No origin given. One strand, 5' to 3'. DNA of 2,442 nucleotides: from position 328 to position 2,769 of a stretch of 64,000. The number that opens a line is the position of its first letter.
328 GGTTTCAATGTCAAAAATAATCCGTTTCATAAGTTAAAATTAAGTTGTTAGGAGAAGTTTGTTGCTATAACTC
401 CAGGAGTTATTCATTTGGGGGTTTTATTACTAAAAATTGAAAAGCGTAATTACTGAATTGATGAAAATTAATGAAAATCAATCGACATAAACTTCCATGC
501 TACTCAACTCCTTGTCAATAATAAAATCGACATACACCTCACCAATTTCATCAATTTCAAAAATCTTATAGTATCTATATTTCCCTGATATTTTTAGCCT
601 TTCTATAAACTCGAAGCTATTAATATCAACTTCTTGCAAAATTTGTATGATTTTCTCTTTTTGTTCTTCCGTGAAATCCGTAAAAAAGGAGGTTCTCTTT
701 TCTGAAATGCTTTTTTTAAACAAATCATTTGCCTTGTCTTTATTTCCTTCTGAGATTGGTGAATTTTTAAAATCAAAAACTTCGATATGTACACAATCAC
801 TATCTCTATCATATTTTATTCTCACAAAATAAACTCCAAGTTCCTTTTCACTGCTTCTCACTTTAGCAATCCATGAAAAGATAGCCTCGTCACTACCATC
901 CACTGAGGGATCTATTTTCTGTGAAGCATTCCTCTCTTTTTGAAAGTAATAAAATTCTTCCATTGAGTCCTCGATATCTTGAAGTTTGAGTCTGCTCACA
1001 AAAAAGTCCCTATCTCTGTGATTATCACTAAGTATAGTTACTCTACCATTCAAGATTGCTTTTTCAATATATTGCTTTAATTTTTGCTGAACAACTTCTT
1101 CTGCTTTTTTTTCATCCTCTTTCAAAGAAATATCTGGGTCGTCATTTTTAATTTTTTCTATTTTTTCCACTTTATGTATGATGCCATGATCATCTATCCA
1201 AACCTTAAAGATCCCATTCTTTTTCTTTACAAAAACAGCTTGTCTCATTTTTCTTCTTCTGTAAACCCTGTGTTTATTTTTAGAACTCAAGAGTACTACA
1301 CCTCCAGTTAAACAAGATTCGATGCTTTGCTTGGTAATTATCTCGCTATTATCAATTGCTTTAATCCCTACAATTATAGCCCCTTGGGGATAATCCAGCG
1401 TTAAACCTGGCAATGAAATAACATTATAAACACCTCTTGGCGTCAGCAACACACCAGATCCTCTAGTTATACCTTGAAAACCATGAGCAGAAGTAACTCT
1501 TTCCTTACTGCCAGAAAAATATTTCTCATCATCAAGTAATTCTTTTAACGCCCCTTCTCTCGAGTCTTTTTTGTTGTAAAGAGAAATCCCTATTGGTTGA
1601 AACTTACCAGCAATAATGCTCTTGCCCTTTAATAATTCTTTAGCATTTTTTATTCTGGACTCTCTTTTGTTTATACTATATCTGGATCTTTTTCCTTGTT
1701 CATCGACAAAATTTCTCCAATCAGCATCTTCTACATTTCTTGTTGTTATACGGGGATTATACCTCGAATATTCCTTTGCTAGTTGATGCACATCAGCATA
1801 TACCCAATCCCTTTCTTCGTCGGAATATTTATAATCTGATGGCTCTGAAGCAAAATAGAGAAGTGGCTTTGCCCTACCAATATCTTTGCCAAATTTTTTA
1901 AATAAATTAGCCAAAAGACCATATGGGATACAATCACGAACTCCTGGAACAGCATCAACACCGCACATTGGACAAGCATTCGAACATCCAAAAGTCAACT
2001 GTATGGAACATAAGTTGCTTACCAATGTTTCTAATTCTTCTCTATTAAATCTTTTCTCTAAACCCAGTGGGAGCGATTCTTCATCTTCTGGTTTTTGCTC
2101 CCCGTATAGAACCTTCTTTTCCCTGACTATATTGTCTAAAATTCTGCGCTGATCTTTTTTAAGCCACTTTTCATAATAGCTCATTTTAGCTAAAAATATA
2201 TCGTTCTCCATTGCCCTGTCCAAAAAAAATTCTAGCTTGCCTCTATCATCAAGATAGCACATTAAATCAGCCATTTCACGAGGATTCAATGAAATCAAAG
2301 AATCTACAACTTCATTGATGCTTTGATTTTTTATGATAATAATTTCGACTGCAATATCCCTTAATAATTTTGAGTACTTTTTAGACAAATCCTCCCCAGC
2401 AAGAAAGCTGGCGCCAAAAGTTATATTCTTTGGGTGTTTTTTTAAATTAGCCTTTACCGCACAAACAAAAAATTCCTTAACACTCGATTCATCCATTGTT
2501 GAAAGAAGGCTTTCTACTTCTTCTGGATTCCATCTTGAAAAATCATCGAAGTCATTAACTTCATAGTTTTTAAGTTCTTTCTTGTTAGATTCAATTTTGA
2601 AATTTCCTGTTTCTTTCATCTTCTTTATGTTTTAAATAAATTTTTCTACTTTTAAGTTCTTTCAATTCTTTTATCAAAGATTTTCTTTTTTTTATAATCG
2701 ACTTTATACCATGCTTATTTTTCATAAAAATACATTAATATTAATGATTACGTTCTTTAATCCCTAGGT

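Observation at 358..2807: AT-rich single-gene island encoding a 713-aa protein with a centrally placed radical-SAM-like CX3CX2C triad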

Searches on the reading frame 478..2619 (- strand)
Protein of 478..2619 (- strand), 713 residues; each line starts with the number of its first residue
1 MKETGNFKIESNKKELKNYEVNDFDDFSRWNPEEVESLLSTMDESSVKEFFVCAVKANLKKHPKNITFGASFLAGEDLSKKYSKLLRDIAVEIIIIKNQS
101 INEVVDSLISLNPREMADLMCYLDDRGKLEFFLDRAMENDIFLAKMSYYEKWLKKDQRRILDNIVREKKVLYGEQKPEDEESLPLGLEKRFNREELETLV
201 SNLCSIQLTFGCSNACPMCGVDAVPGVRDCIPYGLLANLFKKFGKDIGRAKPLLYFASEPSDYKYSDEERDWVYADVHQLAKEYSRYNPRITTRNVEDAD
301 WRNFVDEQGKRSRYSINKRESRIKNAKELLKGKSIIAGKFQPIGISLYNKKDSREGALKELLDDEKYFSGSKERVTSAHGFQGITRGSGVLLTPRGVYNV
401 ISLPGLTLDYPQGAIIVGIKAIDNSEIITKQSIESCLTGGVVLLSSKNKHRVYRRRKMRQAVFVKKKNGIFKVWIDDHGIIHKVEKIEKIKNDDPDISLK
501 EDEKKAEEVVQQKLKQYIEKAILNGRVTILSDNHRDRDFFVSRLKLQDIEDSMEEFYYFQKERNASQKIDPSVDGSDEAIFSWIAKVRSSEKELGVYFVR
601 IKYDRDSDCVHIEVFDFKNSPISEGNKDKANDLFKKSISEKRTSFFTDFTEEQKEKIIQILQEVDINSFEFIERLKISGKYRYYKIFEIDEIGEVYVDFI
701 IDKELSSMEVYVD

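Call 3: search_protein_families(library=pfam, proteins=[window:478-2619:-], max_evalue=10)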
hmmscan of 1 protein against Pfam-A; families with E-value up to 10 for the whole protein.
window:478-2619:- (713 aa): 4 families
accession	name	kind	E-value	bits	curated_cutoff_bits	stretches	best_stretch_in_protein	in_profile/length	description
PF04055.27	Radical_SAM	-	0.047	14.3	29.5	1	207-269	2-65/166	Radical SAM superfamily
PF15496.11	DUF4646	-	0.12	13.5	23.4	1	285-360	41-113/126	Domain of unknown function (DUF4646)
PF24496.1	DUF7588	-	0.22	11.8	27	1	631-659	6-34/65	Domain of unknown function (DUF7588)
PF20710.2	DUF6824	-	0.41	11.5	27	1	626-681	11-66/84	Domain of unknown function (DUF6824)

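Call 4: search_protein_families(library=ncbifam, proteins=[window:478-2619:-], max_evalue=10)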
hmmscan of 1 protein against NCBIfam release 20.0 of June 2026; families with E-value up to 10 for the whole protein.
window:478-2619:- (713 aa): 1 family
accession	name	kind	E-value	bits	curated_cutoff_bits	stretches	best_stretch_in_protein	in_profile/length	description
TIGR04517.1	rSAM_PoyD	subfamily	0.018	14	325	1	191-262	107-184/446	radical SAM family RiPP maturation amino acid epimerase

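Call 5: search_protein_families(library=padloc, proteins=[window:478-2619:-], max_evalue=10)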
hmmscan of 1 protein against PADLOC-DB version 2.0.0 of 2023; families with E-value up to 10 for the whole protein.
window:478-2619:- (713 aa): 0 families

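Call 7: find_homologous_proteins(query=window:478-2619:-, max_evalue=0.001)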
Query window:478-2619:- (713 aa): 34 proteins with E <= 0.001 among 8000 candidates.
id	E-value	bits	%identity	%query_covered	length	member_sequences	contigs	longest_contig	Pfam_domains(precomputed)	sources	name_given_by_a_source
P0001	0.0e+0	1587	100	100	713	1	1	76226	-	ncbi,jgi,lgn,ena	-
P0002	1.4e-75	274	33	85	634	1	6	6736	-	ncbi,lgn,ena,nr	ncbi:MAG: hypothetical protein KAI67_03445 [Candidatus Pacebacteria bacterium]|nr:hypothetical prote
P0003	1.7e-74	270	35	60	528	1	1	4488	-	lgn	-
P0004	6.6e-73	265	31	85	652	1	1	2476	-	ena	-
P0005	6.8e-73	265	42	47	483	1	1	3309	-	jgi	-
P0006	4.9e-72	262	31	79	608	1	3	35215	-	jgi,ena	-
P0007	2.4e-71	260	38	52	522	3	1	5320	-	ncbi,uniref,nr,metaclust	ncbi:MAG: hypothetical protein A2998_00145 [Candidatus Staskawiczbacteria bacterium RIFCSPLOWO2_01_F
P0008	2.2e-70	256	33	66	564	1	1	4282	-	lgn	-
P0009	1.5e-68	250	36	54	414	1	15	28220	-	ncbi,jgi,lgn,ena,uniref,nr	ncbi:MAG: hypothetical protein A3H70_05655 [Candidatus Komeilibacteria bacterium RIFCSPLOWO2_02_FULL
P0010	3.7e-67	246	40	52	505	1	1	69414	-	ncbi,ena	-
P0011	9.5e-67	245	36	56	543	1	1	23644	-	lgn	-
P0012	2.2e-66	243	40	45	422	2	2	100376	-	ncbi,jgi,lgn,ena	ncbi:MAG: hypothetical protein ABR875_00185 [Minisyncoccia bacterium]|jgi:hypothetical protein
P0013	9.6e-66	241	42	45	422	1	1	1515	-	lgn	-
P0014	1.2e-65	241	41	47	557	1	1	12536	-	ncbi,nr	ncbi:MAG: hypothetical protein M1338_03040 [Patescibacteria group bacterium]|nr:hypothetical protein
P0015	4.3e-65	239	35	53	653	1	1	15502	-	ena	-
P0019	1.0e-61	228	37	55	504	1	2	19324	PF04055.28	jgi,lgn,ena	-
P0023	4.6e-60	222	35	47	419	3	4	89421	-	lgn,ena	-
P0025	1.7e-59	221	34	54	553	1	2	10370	PF04055.28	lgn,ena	-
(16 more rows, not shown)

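Call 11: search_solved_structures(query=A1, max_evalue=10, show_alignments=3)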
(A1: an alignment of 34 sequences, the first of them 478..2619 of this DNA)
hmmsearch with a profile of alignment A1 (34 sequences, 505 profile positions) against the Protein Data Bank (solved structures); distinct sequences matched with E-value up to 10: 3.
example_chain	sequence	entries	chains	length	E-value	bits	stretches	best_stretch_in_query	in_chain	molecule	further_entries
8a9n_A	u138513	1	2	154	0.87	11.8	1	182-238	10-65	Acetyltransferase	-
8a9o_A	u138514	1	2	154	0.87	11.7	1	182-238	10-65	DpA polyamine acetyltransferase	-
6qx9_1C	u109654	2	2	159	2.1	10.5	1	65-84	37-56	U1 small nuclear ribonucleoprotein C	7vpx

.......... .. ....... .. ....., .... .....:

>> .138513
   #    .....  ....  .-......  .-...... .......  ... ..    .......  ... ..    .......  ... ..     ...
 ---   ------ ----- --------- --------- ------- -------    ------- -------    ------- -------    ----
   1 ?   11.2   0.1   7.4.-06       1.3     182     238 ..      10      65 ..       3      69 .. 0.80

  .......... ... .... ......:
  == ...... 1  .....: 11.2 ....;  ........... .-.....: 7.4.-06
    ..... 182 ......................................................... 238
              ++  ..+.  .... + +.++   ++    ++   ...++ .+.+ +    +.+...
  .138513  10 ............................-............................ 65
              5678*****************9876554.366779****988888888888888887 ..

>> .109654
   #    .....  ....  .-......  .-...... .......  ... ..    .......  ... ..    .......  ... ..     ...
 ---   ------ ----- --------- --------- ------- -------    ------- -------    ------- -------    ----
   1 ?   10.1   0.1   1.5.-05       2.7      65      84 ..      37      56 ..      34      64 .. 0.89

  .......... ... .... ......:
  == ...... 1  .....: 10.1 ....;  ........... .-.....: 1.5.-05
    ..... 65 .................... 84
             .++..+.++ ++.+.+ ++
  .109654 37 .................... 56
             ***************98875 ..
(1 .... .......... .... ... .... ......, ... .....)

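Call 12: search_protein_families(library=pfam, alignment_id=A1, max_evalue=1)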
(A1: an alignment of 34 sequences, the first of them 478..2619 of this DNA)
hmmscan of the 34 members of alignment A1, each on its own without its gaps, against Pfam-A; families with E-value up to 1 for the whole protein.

A. member 1, window:478-2619:- (713 aa): 4 families
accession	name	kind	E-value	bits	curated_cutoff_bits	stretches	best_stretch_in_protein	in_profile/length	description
PF04055.27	Radical_SAM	-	0.047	14.3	29.5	1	207-269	2-65/166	Radical SAM superfamily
PF15496.11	DUF4646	-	0.12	13.5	23.4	1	285-360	41-113/126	Domain of unknown function (DUF4646)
PF24496.1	DUF7588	-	0.22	11.8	27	1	631-659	6-34/65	Domain of unknown function (DUF7588)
PF20710.2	DUF6824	-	0.41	11.5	27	0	626-681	11-66/84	Domain of unknown function (DUF6824)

B. families by the number of members that match (of 34 scanned): 22 families
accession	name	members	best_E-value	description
PF04055.27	Radical_SAM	32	1.3e-06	Radical SAM superfamily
PF06523.16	DUF1106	4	0.0012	Protein of unknown function (DUF1106)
PF20903.3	SPL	2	0.0045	Spore photoproduct lyase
PF25432.1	FF_PRPF40A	1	0.00041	PRPF40A-like, FF domain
PF03668.21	RapZ-like_N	1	0.017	RapZ-like N-terminal domain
PF14246.11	TetR_C_7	1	0.031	AefR-like transcriptional repressor, C-terminal domain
PF09159.16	Ydc2-catalyt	1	0.047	Mitochondrial resolvase Ydc2 / RNA splicing MRS1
PF08154.18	NLE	1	0.055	NLE (NUC135) domain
PF01025.24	GrpE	1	0.074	GrpE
PF22620.2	OYE-like_second_a-b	1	0.092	OYE-like second alpha/beta domain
PF03448.22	MgtE_N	1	0.099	MgtE intracellular N domain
PF12731.12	Mating_N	1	0.11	Mating-type protein beta 1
PF15496.11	DUF4646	1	0.12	Domain of unknown function (DUF4646)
PF17932.6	TetR_C_24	1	0.13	Tetracyclin repressor-like, C-terminal domain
PF21892.1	TMEM145_N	1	0.14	TMEM145, N-terminal domain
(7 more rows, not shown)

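Call 15: find_encoding_contigs(protein=window:478-2619:-, flank=10000, max_places=3)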
Protein window:478-2619:- (713 aa): 3 contigs read that carry it; 2 places shown.
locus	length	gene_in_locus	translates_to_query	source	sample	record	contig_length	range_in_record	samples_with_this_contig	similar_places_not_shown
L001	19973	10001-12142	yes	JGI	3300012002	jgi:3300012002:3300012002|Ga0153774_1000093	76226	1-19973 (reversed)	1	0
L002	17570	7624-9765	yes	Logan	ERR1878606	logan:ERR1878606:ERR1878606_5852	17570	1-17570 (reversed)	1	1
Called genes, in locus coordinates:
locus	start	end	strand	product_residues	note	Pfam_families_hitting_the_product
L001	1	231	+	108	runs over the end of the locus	-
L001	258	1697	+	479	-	PF13196:DUF4012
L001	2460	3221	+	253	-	PF00318:Ribosomal_S2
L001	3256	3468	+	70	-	-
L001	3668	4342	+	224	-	PF24391:HD-CE (weak), PF01966:HD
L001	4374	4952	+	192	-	PF00889:EF_TS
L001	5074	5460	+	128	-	PF00903:Glyoxalase, PF12681:Glyoxalase_2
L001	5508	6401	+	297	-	PF04468:PSP1, PF28472:PSP1_3rd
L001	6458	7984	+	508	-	PF07719:TPR_2 (faint)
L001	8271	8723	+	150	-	PF00886:Ribosomal_S16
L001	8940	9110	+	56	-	-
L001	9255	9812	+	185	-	PF01863:YgjP-like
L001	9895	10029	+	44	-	-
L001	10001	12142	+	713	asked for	-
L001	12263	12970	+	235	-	PF13482:RNase_H_2, PF10108:DNA_pol_B_exo2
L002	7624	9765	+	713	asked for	-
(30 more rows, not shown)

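Call 16: find_encoding_contigs(protein=P0012, flank=6000, max_places=1)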
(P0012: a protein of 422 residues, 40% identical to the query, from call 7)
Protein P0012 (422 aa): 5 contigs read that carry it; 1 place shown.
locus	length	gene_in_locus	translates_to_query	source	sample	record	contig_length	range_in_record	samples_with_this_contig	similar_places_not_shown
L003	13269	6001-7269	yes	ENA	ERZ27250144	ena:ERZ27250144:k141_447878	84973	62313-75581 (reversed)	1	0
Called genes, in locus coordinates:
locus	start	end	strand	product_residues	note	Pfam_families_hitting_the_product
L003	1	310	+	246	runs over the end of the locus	PF18306:LDcluster4, PF03641:Lysine_decarbox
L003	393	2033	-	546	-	PF00239:Resolvase, PF13408:Zn_ribbon_recom (weak)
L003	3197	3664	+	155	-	-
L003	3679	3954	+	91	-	-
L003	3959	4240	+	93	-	-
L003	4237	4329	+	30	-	-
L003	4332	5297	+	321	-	-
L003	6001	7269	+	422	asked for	-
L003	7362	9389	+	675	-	PF00580:UvrD-helicase, PF13245:AAA_19, PF01443:Viral_helicase1 (faint), PF13361:UvrD_C, PF13538:UvrD_C_2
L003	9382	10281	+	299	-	PF00398:RrnaAD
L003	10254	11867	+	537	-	PF20154:LNT_N, PF00795:CN_hydrolase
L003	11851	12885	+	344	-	PF18884:TSP3_bac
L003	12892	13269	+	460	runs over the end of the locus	-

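Call 17: find_encoding_contigs(protein=P0010, flank=6000, max_places=1)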
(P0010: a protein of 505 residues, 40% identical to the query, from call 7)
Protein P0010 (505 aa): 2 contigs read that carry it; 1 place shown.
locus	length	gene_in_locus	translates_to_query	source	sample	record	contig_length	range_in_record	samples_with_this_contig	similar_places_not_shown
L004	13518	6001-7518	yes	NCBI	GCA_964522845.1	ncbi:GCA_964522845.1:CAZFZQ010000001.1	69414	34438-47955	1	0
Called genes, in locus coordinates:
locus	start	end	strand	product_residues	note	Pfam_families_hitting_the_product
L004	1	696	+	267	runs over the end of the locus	PF03721:UDPG_MGDP_dh_N, PF00984:UDPG_MGDP_dh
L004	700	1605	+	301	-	PF01073:3Beta_HSD, PF01370:Epimerase, PF02719:Polysacc_synt_2, PF04321:RmlD_sub_bind, PF07993:NAD_binding_4 (faint), PF13460:NAD_binding_10, PF16363:GDP_Man_Dehyd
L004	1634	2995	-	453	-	PF02397:Bac_transf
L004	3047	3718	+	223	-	PF13428:TPR_14 (faint), PF00515:TPR_1 (faint), PF13424:TPR_12 (faint)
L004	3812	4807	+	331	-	PF01073:3Beta_HSD, PF01370:Epimerase, PF04321:RmlD_sub_bind, PF07993:NAD_binding_4 (faint), PF16363:GDP_Man_Dehyd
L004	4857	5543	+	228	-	PF00535:Glycos_transf_2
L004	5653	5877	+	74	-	PF10066:DUF2304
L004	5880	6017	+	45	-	-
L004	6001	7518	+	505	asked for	-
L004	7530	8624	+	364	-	PF00535:Glycos_transf_2, PF13641:Glyco_tranf_2_3, PF13632:Glyco_trans_2_3 (weak)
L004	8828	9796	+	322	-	-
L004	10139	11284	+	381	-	PF13439:Glyco_transf_4, PF13579:Glyco_trans_4_4, PF20706:GT4-conflict, PF00534:Glycos_transf_1, PF13692:Glyco_trans_1_4, PF13524:Glyco_trans_1_2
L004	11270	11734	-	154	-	-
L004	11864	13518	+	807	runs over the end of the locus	PF13401:AAA_22 (faint), PF00004:AAA, PF07728:AAA_5, PF22667:Lon_lid, PF05362:Lon_C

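Call 18: find_encoding_contigs(protein=P0023, flank=6000, max_places=1)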
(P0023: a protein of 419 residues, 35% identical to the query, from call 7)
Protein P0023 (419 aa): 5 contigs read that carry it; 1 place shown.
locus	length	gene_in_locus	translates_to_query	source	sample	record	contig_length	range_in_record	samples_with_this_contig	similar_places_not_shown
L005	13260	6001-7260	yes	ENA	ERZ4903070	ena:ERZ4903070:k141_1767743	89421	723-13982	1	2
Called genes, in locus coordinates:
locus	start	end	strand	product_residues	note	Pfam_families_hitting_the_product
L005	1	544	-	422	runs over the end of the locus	?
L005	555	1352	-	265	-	PF18933:PsbP_2 (faint)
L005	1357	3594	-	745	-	PF13620:CarboxypepD_reg, PF13715:CarbopepD_reg_2 (faint), PF00082:Peptidase_S8, PF13620:CarboxypepD_reg (weak)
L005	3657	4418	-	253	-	PF01978:TrmB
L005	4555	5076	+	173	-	PF04851:ResIII (weak), PF13604:AAA_30 (weak), PF25199:nSTAND_NTPase5 (faint), PF13401:AAA_22 (weak), PF13173:AAA_14 (faint)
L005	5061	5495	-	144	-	PF04993:TfoX_N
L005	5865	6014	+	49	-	-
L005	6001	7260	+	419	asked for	-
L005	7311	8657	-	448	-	-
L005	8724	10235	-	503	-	-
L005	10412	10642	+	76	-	-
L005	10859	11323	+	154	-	PF00561:Abhydrolase_1 (weak), PF06821:Ser_hydrolase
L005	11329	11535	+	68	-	PF13560:HTH_31, PF12844:HTH_19, PF13443:HTH_26, PF01381:HTH_3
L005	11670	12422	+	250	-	PF00702:Hydrolase (faint), PF05116:S6PP, PF08282:Hydrolase_3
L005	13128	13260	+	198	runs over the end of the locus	PF00300:His_Phos_1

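Call 19: find_encoding_contigs(protein=P0006, flank=6000, max_places=1)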
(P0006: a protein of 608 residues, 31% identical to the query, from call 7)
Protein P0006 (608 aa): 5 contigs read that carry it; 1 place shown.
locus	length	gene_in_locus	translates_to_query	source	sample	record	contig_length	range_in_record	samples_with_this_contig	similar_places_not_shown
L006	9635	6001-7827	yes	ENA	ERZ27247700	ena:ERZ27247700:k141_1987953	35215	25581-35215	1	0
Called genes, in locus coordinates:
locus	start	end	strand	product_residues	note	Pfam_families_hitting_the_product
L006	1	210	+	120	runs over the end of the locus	PF00581:Rhodanese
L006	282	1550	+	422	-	PF05697:Trigger_N, PF00254:FKBP_C, PF05698:Trigger_C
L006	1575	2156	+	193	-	PF00574:CLP_protease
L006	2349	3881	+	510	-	PF12072:RNase_Y_N, PF00013:KH_1, PF08668:HDOD (faint), PF01966:HD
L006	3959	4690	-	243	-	PF02535:Zip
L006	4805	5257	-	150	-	-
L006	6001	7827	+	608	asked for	-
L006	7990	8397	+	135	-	PF07883:Cupin_2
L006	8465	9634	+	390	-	?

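Call 24: search_protein_representatives(protein=window:478-2619:-)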
Query: 713 residues. Proteins with E-value up to 0.001 (for the whole library): 226; up to 1e-10: 148; up to 1e-30: 78. The best 150 are listed.
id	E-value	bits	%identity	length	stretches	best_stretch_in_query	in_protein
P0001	0.0e+00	1587.1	100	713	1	1-713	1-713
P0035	5.4e-83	296.5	35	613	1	102-712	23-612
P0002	4.5e-76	273.6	35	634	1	106-706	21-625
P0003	5.5e-75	270.0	37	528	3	106-442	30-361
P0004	2.1e-73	264.8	36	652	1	105-696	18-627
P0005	2.2e-73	264.8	41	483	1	107-504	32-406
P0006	1.5e-72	261.9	36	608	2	105-438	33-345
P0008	7.2e-71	256.4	37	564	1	100-574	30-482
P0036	1.0e-69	252.7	46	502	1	108-443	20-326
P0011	3.0e-67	244.5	38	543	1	106-498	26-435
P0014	4.0e-66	240.8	44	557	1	97-441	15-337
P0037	1.1e-65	239.3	39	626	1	102-521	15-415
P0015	1.4e-65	239.0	41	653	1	106-443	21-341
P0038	2.7e-65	238.0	47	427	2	105-308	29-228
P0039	5.7e-65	237.0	38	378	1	104-487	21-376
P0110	2.3e-18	82.9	46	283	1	190-284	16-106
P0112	4.3e-18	82.0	42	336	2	190-294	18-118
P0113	6.2e-18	81.5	40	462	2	187-294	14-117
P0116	3.0e-17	79.2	42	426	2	189-294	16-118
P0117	4.4e-17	78.7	51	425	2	201-293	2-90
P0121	1.0e-15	74.2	42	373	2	189-294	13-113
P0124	1.9e-15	73.3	40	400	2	189-293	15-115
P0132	2.4e-14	69.7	42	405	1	187-293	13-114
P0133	2.4e-14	69.6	46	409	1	188-281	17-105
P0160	7.2e-11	58.2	25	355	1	362-696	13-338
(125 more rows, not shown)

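Call 46: search_protein_families(library=pfam, proteins=[P0110, P0112, P0113, P0116, P0117, P0121, P0124, P0132, P0133, P0160], max_evalue=0.01)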
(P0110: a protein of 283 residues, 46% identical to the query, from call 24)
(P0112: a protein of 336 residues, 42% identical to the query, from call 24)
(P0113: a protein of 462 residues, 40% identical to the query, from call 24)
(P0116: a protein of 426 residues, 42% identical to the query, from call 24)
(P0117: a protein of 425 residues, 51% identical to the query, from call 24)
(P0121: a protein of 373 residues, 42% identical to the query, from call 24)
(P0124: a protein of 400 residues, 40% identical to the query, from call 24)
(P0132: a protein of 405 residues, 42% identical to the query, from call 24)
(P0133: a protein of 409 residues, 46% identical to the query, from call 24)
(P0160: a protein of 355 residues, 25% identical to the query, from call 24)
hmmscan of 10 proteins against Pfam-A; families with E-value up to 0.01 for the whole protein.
P0110 (283 aa): 1 family
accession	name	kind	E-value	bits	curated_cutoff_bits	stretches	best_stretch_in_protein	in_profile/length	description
PF04055.27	Radical_SAM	-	0.0051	17.4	29.5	1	33-132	2-100/166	Radical SAM superfamily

P0112 (336 aa): 1 family
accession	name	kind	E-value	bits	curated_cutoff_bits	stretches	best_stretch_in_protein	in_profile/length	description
PF04055.27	Radical_SAM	-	0.001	19.7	29.5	1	34-91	1-59/166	Radical SAM superfamily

P0113 (462 aa): 1 family
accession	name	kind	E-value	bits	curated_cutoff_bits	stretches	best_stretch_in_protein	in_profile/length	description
PF04055.27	Radical_SAM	-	0.00064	20.4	29.5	1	33-92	1-61/166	Radical SAM superfamily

P0116 (426 aa): 1 family
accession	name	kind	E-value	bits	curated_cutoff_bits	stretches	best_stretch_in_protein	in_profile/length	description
PF04055.27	Radical_SAM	-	0.00017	22.2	29.5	1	33-122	1-74/166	Radical SAM superfamily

P0117 (425 aa): 0 families

P0121 (373 aa): 1 family
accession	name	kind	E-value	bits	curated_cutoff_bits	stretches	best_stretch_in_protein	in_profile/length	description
PF04055.27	Radical_SAM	-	0.0027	18.3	29.5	1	30-87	1-59/166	Radical SAM superfamily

P0124 (400 aa): 0 families

P0132 (405 aa): 0 families

P0133 (409 aa): 0 families

P0160 (355 aa): 0 families
